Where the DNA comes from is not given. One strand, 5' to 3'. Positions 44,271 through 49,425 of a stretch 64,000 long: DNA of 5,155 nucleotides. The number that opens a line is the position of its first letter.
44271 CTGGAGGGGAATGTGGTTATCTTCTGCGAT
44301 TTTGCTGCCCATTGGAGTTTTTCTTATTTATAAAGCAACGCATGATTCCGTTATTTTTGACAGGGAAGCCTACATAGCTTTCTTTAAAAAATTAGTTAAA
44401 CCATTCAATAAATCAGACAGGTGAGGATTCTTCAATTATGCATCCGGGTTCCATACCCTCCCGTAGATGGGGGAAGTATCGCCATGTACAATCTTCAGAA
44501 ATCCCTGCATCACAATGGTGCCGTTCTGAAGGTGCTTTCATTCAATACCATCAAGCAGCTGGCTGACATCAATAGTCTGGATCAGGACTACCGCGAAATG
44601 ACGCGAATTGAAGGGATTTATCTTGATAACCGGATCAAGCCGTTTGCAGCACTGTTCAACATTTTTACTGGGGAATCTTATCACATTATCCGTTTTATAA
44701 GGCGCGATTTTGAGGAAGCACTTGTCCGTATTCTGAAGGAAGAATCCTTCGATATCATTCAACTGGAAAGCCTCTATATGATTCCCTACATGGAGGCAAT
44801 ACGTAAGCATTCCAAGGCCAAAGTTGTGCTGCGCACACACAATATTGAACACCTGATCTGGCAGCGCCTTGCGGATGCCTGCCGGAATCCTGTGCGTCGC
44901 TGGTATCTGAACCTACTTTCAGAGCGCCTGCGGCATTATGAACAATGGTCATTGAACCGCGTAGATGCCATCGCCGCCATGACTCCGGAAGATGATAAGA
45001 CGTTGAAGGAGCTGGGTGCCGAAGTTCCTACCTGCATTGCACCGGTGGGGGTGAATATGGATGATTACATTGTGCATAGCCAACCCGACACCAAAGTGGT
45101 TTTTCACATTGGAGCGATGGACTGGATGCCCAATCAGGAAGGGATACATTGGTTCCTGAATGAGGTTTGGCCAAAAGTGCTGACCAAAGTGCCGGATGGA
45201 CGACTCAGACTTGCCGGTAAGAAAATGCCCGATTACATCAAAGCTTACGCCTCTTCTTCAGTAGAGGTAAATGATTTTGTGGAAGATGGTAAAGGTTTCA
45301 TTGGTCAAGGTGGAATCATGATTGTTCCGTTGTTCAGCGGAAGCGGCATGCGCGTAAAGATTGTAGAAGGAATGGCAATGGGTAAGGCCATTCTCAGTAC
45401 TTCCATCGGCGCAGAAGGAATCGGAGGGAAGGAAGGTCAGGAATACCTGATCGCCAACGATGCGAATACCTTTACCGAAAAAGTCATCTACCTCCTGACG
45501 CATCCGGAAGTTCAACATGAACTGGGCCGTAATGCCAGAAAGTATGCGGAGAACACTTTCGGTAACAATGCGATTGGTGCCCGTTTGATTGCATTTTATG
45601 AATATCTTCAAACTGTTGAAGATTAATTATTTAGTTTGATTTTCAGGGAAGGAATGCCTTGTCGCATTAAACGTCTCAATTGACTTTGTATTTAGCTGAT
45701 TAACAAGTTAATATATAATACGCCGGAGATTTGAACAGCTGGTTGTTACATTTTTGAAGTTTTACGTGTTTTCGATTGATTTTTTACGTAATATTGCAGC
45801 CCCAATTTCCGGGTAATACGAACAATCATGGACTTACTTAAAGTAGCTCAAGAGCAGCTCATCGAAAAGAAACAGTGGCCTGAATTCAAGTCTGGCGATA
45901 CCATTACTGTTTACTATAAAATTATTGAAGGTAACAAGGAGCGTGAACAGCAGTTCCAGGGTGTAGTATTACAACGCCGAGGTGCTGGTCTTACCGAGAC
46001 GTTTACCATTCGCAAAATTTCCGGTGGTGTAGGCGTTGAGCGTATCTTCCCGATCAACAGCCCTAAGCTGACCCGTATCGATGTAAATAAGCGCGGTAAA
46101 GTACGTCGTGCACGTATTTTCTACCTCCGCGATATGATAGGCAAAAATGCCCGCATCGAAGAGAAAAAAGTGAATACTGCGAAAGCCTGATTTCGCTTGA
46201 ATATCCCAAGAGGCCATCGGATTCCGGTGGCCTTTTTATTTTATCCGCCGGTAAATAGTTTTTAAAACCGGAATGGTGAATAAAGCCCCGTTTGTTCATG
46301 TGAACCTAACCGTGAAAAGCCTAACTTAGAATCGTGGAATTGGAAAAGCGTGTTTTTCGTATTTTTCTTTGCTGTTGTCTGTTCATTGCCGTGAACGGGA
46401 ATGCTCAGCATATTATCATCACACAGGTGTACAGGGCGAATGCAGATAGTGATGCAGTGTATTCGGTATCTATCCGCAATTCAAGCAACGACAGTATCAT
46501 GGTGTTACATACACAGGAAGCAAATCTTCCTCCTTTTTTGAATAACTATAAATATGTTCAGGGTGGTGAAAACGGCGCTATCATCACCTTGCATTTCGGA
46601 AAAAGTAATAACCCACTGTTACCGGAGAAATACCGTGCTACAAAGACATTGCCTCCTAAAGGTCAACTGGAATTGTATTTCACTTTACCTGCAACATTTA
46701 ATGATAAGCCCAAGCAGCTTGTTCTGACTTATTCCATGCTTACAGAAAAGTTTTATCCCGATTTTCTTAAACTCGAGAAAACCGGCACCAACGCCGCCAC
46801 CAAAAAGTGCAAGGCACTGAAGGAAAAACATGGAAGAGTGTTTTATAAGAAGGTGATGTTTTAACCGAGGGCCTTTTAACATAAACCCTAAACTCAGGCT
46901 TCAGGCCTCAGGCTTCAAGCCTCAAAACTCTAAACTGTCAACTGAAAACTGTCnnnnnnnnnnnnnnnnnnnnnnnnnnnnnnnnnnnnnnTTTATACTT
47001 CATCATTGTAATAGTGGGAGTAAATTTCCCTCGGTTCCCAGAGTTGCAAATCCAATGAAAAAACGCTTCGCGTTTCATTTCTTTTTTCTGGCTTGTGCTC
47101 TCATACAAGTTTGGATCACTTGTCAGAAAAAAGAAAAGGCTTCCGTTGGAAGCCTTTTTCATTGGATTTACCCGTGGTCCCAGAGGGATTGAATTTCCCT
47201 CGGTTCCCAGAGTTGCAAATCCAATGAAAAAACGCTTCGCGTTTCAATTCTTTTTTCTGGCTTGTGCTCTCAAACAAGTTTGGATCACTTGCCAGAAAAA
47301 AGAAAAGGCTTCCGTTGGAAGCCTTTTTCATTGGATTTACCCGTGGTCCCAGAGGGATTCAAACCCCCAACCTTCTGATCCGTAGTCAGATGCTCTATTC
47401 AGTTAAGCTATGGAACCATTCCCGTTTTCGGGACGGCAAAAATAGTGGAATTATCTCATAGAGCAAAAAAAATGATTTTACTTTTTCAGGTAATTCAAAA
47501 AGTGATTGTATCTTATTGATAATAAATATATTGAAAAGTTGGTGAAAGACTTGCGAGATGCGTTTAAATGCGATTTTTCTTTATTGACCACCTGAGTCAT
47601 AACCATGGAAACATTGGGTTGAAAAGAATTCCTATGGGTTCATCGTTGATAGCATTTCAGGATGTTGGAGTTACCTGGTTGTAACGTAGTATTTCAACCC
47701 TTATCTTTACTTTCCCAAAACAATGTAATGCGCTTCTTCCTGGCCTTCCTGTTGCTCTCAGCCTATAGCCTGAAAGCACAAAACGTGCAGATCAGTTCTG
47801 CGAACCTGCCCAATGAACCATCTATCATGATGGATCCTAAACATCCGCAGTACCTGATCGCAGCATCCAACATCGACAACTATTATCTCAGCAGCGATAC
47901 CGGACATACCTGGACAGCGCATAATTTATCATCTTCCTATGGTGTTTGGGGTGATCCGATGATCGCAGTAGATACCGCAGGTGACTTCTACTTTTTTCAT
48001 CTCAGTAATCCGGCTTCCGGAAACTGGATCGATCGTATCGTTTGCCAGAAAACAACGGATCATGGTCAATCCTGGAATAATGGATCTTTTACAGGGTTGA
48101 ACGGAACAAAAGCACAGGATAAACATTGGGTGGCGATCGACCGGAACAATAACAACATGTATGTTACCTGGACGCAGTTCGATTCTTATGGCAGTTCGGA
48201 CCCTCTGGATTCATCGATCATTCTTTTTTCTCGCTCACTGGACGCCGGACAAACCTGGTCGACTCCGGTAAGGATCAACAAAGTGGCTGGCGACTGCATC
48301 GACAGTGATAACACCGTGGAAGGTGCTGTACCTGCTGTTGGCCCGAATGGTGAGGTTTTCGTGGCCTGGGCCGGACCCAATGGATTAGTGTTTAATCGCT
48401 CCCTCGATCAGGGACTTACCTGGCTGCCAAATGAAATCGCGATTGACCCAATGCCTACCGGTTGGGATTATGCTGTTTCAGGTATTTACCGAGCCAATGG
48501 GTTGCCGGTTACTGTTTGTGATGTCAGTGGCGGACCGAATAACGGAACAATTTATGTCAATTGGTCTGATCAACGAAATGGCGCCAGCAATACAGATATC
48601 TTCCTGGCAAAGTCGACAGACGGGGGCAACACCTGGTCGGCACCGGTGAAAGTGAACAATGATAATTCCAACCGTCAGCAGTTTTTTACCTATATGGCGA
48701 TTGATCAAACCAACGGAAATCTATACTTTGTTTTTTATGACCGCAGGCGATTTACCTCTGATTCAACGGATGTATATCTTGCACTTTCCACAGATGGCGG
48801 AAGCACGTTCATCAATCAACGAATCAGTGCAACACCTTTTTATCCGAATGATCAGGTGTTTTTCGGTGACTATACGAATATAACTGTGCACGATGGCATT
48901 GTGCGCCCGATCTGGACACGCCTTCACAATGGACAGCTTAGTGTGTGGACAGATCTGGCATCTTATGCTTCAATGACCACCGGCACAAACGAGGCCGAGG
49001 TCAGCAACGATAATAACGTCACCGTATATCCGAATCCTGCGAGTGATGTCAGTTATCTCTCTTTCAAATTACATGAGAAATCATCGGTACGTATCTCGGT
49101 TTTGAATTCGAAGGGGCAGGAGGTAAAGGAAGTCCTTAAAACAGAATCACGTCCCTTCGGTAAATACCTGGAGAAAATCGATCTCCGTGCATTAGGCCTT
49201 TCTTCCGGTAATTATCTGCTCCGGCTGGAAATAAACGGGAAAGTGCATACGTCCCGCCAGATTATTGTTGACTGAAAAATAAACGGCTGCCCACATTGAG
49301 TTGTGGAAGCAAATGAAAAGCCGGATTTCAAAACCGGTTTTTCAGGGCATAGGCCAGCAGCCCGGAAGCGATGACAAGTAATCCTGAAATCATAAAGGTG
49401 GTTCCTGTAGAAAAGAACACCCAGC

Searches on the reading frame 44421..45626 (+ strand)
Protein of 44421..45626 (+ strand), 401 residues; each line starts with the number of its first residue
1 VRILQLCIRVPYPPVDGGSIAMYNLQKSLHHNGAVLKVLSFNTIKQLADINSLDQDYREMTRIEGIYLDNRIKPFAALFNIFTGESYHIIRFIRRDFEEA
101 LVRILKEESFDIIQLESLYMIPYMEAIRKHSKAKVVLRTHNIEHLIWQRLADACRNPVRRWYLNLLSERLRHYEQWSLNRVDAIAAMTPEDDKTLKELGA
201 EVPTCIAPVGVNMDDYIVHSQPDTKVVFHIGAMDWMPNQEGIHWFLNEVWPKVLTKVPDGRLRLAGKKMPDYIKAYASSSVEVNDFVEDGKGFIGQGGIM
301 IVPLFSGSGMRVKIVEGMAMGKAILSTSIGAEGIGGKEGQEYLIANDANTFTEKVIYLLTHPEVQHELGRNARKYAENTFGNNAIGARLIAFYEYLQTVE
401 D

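Call 91: search_protein_families(library=pfam, proteins=[window:44421-45626:+], max_evalue=0.001)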
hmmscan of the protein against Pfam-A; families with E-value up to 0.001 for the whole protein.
window:44421-45626:+ (401 aa): 5 families
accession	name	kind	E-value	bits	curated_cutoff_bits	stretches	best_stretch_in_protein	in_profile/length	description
PF13692.12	Glyco_trans_1_4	-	5e-20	72.7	27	1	225-360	2-141/142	Glycosyl transferases group 1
PF13439.12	Glyco_transf_4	-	9e-08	32.8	28.5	1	78-214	46-169/170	Glycosyltransferase Family 4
PF13524.12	Glyco_trans_1_2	-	0.00013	22.4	25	1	306-376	59-129/144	Glycosyl transferase-like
PF00534.26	Glycos_transf_1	-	0.00038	20.5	26.4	1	224-374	15-171/172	Glycosyl transferases group 1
PF13579.12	Glyco_trans_4_4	-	0.00073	20.3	29.7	0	100-201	62-148/158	Glycosyl transferase 4-like domain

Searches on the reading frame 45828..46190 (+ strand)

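Call 91: search_protein_families(library=pfam, proteins=[window:45828-46190:+], max_evalue=0.001)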
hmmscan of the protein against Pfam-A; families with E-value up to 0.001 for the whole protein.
window:45828-46190:+ (120 aa): 1 family
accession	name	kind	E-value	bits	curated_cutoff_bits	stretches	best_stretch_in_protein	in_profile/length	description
PF01245.26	Ribosomal_L19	-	9.1e-44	148.4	22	1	6-113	6-111/111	Ribosomal protein L19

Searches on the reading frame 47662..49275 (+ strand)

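Call 91: search_protein_families(library=pfam, proteins=[window:47662-49275:+], max_evalue=0.001)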
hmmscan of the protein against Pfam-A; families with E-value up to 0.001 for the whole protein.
window:47662-49275:+ (537 aa): 4 families
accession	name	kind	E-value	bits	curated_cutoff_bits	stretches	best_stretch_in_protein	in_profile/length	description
PF18962.6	Por_Secre_tail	-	7.1e-11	42.7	27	1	455-535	1-75/75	Secretion system C-terminal sorting domain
PF13088.12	BNR_2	-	1.2e-09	38.4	31.4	1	298-392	4-99/277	BNR repeat-like domain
PF02012.26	BNR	-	1.2e-05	25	27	0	192-201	3-12/12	BNR/Asp-box repeat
PF24316.1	Tli3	-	1.8e-05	25.5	27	0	339-389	50-102/129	T6SS Tli3 immunity protein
